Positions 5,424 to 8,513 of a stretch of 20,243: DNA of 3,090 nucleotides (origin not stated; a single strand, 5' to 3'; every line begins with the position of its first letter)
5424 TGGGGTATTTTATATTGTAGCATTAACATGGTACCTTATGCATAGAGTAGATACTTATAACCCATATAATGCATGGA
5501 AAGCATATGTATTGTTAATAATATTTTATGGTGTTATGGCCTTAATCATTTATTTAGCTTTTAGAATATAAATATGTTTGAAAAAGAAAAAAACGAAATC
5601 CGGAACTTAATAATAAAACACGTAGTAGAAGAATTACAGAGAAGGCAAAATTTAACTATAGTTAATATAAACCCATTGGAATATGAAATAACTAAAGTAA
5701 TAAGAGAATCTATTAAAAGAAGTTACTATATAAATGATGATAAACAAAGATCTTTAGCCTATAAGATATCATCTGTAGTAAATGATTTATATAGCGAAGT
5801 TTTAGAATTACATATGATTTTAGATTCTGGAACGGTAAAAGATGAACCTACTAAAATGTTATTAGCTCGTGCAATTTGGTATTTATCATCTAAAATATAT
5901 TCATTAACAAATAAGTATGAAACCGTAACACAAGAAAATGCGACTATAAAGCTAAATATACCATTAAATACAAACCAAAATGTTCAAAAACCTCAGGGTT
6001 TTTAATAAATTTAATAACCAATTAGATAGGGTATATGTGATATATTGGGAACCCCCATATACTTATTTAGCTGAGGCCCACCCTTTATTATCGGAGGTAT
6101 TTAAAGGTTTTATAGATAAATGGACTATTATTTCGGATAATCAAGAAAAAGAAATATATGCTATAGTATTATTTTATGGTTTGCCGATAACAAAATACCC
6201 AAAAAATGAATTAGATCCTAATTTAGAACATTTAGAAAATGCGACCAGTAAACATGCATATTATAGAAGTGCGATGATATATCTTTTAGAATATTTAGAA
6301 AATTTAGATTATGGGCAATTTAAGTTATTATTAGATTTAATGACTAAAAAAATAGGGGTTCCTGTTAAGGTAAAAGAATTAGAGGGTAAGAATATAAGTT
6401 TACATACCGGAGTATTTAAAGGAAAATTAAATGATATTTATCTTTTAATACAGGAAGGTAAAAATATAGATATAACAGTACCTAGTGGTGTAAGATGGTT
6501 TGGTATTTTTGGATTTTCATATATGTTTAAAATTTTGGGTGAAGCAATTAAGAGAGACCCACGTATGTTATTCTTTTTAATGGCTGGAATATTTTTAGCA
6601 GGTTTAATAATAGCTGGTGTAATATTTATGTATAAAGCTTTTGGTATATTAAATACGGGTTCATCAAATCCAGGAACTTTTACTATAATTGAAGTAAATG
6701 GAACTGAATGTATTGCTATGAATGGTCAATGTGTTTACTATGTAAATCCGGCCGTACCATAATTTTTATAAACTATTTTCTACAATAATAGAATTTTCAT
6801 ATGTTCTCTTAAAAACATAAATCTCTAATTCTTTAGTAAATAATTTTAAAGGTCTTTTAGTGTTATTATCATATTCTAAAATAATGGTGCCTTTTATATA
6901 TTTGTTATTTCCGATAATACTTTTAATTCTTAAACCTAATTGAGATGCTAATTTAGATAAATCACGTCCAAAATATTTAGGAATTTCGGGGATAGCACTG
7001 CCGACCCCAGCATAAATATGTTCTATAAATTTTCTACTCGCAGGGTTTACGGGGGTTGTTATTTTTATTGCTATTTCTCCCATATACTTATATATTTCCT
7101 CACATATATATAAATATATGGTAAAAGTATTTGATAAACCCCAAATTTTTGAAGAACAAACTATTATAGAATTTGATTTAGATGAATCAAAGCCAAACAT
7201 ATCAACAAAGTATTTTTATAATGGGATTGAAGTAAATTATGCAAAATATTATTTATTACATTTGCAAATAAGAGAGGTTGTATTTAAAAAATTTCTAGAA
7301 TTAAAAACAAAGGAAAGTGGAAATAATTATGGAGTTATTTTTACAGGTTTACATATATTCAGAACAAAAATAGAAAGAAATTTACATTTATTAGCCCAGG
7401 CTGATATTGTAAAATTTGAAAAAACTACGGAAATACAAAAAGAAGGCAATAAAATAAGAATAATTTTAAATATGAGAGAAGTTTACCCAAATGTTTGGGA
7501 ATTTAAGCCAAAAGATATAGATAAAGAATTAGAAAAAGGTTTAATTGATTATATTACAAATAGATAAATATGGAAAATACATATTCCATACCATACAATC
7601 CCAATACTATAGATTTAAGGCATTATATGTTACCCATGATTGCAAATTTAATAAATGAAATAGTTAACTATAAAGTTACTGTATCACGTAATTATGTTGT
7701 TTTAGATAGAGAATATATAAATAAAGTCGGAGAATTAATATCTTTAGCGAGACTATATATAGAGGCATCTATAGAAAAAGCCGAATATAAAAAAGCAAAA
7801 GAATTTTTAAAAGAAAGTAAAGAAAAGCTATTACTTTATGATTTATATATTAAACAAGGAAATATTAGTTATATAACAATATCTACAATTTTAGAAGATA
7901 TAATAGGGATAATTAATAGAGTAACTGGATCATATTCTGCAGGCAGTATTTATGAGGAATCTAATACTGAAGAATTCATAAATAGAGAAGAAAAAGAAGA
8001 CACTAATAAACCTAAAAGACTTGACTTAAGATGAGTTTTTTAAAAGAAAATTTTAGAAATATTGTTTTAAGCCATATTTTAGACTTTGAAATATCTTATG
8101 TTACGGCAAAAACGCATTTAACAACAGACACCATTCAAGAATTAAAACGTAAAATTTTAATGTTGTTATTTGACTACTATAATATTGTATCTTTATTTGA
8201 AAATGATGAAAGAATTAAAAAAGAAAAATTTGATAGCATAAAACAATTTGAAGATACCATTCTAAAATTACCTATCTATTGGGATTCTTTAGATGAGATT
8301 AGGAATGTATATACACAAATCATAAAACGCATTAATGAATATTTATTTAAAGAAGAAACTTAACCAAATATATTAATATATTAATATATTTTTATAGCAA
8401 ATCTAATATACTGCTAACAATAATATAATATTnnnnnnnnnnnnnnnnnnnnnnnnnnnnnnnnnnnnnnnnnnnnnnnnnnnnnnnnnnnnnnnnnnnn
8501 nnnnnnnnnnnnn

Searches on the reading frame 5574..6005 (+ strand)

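Call 7: search_protein_families(library=pfam, max_evalue=0.1, proteins=[window:5574-6005:+])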
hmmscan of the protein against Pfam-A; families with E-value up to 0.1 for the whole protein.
window:5574-6005:+ (143 aa): 1 family
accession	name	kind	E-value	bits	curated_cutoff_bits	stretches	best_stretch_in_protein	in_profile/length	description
PF15030.11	DUF4527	-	0.084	12.7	29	0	14-53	56-95/277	Protein of unknown function (DUF4527)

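Call 62: search_protein_families(library=phrogs, max_evalue=0.05, proteins=[window:5574-6005:+])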
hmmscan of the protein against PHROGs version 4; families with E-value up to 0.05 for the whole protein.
window:5574-6005:+ (143 aa): 2 families
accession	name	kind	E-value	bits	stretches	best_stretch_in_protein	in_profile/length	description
phrog_5166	-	unknown function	0.042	14.9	1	61-127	29-94/131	-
phrog_8946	-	unknown function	0.046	14.5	0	75-139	72-130/150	-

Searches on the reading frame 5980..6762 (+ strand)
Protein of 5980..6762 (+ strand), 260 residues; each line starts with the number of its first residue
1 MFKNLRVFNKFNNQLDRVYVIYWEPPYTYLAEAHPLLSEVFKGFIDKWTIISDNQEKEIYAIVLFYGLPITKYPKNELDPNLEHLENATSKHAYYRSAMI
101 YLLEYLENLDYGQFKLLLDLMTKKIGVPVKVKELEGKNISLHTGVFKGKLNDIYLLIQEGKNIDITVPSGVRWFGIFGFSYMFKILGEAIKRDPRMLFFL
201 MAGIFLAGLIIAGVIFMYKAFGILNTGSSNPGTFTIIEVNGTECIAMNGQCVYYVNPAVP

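Call 7: search_protein_families(library=pfam, max_evalue=0.1, proteins=[window:5980-6762:+])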
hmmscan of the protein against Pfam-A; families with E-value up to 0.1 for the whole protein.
window:5980-6762:+ (260 aa): 1 family
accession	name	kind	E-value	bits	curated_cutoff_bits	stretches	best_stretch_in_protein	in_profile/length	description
PF24127.1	DUF7395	-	0.066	13.6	27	0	44-70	21-49/49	Domain of unknown function (DUF7395)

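Call 62: search_protein_families(library=phrogs, max_evalue=0.05, proteins=[window:5980-6762:+])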
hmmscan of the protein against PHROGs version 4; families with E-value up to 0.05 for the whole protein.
window:5980-6762:+ (260 aa): 0 families

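Call 63: search_protein_families(library=ncbifam, max_evalue=0.05, proteins=[window:5980-6762:+])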
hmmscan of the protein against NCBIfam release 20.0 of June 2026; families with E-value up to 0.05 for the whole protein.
window:5980-6762:+ (260 aa): 0 families

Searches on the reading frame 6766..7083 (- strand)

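Call 62: search_protein_families(library=phrogs, max_evalue=0.05, proteins=[window:6766-7083:-])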
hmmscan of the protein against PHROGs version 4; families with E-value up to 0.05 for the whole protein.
window:6766-7083:- (105 aa): 1 family
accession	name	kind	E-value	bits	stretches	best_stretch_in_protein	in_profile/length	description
phrog_10527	-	unknown function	0.0098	16.8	1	77-101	13-37/52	-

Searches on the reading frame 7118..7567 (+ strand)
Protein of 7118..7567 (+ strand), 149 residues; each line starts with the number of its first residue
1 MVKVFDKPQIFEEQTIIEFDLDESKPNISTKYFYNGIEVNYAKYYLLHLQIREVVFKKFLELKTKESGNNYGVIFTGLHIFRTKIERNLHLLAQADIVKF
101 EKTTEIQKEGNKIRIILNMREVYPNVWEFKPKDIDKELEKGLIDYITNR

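Call 7: search_protein_families(library=pfam, max_evalue=0.1, proteins=[window:7118-7567:+])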
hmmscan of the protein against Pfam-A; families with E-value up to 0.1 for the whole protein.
window:7118-7567:+ (149 aa): 0 families

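Call 62: search_protein_families(library=phrogs, max_evalue=0.05, proteins=[window:7118-7567:+])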
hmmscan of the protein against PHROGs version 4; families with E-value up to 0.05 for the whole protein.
window:7118-7567:+ (149 aa): 2 families
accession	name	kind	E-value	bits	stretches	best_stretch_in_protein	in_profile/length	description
phrog_2594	-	unknown function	0.0084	17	1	103-148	67-111/118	-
phrog_38341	-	unknown function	0.028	15.6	1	53-119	10-74/123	-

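Call 63: search_protein_families(library=ncbifam, max_evalue=0.05, proteins=[window:7118-7567:+])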
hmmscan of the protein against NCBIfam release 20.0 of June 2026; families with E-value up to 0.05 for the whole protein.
window:7118-7567:+ (149 aa): 0 families

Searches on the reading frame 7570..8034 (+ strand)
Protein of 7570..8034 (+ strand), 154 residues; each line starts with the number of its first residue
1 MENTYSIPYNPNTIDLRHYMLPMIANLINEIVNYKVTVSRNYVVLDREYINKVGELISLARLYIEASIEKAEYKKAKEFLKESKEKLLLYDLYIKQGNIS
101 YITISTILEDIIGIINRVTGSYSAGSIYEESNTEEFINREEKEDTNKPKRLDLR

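Call 7: search_protein_families(library=pfam, max_evalue=0.1, proteins=[window:7570-8034:+])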
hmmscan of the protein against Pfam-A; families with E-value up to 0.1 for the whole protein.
window:7570-8034:+ (154 aa): 1 family
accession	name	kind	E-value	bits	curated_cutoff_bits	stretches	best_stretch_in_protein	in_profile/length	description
PF22156.1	Thiaminase_I-like_N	-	0.053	14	27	1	13-75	57-121/136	Thiaminase I-like, N-terminal domain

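Call 62: search_protein_families(library=phrogs, max_evalue=0.05, proteins=[window:7570-8034:+])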
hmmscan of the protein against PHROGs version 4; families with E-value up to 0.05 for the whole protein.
window:7570-8034:+ (154 aa): 2 families
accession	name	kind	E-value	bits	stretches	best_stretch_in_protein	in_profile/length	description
phrog_16084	-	transcription regulation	0.03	15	1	35-111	88-167/206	transcriptional regulator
phrog_18600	-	DNA, RNA and nucleotide metabolism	0.039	14.8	0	35-80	11-56/71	DNA binding protein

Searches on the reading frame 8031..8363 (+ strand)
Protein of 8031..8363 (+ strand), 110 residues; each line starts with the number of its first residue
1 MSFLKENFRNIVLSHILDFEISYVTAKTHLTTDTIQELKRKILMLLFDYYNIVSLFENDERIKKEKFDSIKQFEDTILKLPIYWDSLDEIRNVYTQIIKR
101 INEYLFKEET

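Call 7: search_protein_families(library=pfam, max_evalue=0.1, proteins=[window:8031-8363:+])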
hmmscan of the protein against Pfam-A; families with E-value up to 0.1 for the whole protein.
window:8031-8363:+ (110 aa): 1 family
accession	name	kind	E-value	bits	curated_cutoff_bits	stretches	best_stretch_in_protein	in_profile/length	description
PF18665.6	TetR_C_37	-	0.016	16.2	27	1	5-78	41-115/117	Tetracyclin repressor-like, C-terminal domain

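Call 62: search_protein_families(library=phrogs, max_evalue=0.05, proteins=[window:8031-8363:+])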
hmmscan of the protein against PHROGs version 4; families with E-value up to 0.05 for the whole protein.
window:8031-8363:+ (110 aa): 1 family
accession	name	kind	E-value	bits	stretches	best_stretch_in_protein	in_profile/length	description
phrog_16690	-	unknown function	0.012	16.5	1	43-82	12-52/62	-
